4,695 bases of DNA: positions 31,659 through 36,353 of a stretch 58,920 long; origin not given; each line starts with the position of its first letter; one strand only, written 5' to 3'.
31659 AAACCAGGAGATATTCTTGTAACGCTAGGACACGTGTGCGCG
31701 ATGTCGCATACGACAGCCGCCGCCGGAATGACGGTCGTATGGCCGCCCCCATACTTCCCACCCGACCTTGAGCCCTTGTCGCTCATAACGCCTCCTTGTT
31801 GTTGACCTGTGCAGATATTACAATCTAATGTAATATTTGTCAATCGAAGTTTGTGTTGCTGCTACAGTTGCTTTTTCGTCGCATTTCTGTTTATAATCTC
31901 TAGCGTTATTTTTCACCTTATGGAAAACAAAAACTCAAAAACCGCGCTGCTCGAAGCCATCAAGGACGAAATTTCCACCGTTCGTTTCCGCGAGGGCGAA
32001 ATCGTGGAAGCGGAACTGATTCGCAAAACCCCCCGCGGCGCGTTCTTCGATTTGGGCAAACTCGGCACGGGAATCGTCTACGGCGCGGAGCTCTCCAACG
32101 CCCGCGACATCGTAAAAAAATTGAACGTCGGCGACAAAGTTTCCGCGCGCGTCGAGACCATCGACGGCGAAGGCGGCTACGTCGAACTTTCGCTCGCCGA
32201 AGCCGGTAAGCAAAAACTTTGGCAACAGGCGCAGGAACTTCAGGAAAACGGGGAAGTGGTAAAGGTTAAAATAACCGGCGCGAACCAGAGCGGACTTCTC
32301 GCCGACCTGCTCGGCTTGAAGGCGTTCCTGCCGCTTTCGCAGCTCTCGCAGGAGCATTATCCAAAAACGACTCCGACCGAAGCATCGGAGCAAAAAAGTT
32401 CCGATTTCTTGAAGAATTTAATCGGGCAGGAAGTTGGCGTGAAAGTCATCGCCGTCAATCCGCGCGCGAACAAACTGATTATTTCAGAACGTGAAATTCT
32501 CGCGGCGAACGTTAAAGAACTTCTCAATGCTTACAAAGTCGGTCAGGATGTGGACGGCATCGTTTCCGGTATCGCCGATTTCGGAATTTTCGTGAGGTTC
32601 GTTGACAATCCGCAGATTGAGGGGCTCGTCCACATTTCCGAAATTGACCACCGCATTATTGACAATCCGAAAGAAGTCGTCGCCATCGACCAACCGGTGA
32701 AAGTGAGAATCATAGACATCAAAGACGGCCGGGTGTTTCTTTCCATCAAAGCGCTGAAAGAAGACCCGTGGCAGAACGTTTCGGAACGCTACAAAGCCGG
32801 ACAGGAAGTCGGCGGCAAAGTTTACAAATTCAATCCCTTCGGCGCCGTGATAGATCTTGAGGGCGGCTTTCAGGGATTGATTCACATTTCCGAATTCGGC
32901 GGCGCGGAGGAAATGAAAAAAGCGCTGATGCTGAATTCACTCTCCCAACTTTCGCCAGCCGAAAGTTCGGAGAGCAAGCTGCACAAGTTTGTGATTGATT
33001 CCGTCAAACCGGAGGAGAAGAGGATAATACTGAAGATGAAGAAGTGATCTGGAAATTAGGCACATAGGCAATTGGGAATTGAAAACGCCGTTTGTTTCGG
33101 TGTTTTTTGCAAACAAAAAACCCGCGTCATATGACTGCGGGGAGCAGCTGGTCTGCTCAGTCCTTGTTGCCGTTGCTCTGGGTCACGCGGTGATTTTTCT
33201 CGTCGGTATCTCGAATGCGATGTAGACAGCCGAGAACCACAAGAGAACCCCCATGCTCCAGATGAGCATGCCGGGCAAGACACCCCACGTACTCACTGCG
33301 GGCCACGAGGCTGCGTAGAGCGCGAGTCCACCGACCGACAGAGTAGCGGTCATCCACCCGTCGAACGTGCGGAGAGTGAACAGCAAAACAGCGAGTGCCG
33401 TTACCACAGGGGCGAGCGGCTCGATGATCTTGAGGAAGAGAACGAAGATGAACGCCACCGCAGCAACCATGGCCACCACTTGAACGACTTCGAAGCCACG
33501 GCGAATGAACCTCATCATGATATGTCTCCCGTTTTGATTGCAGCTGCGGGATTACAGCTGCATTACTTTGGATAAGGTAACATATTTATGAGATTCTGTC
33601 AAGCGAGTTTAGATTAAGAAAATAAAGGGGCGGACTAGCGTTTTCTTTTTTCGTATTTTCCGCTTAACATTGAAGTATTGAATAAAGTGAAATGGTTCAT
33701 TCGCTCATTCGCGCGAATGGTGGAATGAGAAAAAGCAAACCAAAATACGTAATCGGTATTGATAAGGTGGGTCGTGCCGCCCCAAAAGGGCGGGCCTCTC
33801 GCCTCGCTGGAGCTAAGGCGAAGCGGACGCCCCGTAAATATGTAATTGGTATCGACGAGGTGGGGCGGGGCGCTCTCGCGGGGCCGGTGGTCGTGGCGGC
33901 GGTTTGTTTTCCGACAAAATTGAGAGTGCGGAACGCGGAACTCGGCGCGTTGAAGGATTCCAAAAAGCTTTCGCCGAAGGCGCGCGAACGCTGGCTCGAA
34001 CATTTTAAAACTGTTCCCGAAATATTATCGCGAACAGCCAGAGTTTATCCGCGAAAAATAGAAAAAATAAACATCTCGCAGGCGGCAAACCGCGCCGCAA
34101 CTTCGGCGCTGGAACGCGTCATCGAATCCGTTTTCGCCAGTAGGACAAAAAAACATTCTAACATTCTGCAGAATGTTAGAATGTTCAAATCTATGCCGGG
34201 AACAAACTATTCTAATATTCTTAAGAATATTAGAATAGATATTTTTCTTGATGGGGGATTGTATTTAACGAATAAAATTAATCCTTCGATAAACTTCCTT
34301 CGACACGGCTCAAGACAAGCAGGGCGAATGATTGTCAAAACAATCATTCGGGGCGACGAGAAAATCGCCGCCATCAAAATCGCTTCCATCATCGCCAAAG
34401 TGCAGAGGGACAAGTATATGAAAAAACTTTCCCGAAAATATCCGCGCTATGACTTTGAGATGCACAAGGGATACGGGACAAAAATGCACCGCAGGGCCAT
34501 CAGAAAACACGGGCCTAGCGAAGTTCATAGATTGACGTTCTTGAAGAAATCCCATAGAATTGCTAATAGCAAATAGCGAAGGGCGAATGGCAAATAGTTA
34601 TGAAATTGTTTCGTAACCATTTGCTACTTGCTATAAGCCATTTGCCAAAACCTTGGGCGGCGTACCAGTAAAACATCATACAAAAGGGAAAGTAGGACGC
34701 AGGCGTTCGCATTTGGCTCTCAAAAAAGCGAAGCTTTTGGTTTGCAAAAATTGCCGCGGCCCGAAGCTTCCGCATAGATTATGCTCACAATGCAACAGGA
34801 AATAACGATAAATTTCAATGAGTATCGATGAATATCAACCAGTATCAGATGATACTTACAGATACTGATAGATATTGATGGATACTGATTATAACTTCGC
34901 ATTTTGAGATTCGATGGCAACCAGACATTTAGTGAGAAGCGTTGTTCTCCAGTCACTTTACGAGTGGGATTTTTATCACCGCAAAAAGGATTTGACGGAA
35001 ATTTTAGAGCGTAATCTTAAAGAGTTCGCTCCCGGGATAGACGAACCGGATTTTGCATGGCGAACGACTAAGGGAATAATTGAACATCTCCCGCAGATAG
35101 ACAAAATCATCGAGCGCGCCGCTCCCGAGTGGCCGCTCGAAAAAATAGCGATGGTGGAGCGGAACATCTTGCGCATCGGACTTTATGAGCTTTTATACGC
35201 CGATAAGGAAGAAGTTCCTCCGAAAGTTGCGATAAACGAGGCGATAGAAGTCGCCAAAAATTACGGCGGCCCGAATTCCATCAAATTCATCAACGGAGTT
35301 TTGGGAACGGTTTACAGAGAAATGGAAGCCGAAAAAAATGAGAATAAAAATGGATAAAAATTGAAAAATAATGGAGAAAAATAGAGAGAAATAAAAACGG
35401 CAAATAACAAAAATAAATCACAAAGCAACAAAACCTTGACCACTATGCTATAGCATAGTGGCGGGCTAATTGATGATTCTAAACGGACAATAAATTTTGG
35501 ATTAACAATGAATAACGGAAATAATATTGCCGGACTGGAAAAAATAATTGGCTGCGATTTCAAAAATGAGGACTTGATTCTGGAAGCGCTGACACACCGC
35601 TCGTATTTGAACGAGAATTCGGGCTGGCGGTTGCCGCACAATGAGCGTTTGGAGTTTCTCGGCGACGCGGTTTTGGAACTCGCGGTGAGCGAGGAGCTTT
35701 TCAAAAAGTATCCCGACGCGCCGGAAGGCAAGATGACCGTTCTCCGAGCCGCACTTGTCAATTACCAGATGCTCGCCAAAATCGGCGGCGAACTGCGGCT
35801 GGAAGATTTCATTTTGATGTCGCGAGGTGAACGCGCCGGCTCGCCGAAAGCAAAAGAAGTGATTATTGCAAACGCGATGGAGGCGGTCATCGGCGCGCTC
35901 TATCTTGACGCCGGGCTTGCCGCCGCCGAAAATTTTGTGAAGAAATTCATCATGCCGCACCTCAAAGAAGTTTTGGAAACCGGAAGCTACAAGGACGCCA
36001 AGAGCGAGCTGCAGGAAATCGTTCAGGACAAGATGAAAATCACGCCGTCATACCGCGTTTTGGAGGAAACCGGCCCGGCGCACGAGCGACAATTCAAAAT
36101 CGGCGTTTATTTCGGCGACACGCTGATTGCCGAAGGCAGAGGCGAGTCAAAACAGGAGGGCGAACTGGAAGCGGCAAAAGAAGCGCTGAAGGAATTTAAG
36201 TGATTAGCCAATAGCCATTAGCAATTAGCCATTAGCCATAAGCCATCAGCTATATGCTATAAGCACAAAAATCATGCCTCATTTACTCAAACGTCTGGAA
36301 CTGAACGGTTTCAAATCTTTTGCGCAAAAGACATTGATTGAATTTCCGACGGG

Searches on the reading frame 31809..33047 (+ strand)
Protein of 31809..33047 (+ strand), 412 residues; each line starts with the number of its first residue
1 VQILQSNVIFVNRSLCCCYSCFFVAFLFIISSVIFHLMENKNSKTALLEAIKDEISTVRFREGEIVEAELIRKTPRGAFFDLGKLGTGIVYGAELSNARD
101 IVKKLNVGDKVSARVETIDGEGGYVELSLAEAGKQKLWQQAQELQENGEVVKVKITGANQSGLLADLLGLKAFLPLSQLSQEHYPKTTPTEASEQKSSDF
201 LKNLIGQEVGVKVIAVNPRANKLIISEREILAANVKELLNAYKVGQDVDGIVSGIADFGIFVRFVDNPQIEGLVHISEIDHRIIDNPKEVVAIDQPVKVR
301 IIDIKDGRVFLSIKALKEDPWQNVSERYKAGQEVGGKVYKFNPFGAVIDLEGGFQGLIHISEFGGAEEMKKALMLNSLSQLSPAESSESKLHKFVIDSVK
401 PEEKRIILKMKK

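Call 31: search_protein_families(library=pfam, proteins=[window:31809-33047:+], max_evalue=0.001)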
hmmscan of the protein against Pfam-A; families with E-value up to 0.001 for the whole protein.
window:31809-33047:+ (412 aa): 2 families
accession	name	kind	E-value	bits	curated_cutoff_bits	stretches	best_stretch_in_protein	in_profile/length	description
PF00575.29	S1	-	2.1e-41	140.6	22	4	243-314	3-74/74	S1 RNA binding domain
PF23459.1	S1_RRP5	-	6.5e-11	43.1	27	0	328-362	1-35/72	RRP5 S1 domain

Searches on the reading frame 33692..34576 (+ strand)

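Call 31: search_protein_families(library=pfam, proteins=[window:33692-34576:+], max_evalue=0.001)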
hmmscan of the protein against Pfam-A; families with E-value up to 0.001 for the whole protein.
window:33692-34576:+ (294 aa): 1 family
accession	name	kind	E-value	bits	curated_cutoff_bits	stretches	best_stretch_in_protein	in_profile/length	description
PF01351.25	RNase_HII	-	9.1e-31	107.7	25.8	2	52-141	1-93/199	Ribonuclease HII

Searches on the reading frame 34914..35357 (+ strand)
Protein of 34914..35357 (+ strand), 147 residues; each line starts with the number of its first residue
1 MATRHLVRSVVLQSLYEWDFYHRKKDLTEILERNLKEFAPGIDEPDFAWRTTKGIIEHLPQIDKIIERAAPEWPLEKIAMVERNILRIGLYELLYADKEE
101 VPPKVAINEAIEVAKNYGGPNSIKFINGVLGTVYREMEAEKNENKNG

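Call 31: search_protein_families(library=pfam, proteins=[window:34914-35357:+], max_evalue=0.001)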
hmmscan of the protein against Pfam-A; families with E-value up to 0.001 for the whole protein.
window:34914-35357:+ (147 aa): 1 family
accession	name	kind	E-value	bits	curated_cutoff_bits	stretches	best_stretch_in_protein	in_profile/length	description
PF01029.23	NusB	-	2.2e-33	115.9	23.1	1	7-135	3-133/133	NusB family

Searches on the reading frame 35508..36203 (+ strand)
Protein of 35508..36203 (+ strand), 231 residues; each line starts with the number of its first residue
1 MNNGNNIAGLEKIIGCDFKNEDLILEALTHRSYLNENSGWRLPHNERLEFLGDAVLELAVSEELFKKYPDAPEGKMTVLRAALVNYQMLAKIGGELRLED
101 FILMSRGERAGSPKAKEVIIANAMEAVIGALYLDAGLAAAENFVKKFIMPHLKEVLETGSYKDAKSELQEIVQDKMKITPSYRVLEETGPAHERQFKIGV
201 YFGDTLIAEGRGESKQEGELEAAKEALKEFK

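Call 10: search_protein_families(library=pfam, proteins=[window:35508-36203:+], max_evalue=0.01)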
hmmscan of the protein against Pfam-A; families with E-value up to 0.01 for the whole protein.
window:35508-36203:+ (231 aa): 4 families
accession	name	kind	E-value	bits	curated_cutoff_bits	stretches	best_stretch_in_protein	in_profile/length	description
PF14622.11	Ribonucleas_3_3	-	5.4e-38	130.5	35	1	20-151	1-127/128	Ribonuclease-III-like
PF00636.31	Ribonuclease_3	-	4.2e-25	88.9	27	1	46-136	1-102/102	Ribonuclease III domain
PF00035.32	dsrm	-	7.9e-17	62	23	1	164-228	1-64/66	Double-stranded RNA binding motif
PF22935.1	RM44_endonuclase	-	3.1e-10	40.7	27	1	14-131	13-139/139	Large ribosomal subunit protein mL44, endonuclease domain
